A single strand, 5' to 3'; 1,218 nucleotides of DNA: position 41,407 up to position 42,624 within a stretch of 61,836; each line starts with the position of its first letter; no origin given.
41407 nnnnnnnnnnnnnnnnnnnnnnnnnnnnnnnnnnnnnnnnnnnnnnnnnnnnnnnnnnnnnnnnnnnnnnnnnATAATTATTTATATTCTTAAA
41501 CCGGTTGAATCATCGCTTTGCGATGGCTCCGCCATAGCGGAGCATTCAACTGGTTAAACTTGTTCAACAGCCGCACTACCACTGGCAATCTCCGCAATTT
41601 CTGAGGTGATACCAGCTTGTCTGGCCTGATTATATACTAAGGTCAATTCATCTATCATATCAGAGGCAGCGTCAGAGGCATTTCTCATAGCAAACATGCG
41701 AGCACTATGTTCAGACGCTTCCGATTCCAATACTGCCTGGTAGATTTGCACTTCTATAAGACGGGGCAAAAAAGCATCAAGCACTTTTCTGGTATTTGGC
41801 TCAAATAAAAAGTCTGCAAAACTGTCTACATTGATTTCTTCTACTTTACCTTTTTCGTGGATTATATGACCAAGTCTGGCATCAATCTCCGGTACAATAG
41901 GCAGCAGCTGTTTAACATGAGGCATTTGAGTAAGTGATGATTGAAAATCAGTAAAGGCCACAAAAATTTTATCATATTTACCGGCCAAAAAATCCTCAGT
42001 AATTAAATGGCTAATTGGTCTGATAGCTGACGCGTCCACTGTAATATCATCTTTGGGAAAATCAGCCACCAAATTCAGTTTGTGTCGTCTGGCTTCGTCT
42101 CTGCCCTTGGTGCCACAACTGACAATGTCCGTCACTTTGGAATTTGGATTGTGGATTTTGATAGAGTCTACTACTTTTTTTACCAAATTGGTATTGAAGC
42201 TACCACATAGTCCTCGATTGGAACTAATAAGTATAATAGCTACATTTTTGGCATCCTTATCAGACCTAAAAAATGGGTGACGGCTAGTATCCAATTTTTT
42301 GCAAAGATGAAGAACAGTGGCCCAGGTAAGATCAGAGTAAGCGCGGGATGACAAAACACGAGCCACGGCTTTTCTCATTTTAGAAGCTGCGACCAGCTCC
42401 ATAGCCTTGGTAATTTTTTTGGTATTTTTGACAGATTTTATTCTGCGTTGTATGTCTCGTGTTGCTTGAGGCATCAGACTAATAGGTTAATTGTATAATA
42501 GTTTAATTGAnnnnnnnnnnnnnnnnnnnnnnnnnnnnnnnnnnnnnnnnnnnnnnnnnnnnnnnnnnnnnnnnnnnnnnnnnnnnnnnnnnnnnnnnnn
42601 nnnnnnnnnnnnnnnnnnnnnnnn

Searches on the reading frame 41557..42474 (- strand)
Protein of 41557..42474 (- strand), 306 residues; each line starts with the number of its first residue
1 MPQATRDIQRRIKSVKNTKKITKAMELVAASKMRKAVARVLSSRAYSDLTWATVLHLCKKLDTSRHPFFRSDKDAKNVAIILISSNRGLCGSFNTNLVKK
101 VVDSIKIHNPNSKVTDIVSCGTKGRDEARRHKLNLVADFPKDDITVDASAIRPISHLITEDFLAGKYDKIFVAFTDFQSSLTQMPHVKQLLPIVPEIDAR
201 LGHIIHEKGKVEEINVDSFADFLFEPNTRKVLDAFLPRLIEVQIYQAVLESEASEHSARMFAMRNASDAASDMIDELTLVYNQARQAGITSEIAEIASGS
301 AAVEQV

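Call 10: search_protein_families(library=pfam, proteins=[window:41557-42474:-], max_evalue=0.001)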
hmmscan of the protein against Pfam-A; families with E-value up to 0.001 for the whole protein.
window:41557-42474:- (306 aa): 1 family
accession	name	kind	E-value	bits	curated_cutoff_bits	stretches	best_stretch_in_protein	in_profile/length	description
PF00231.24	ATP-synt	-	1.7e-88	297.5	39.9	1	5-303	2-285/285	ATP synthase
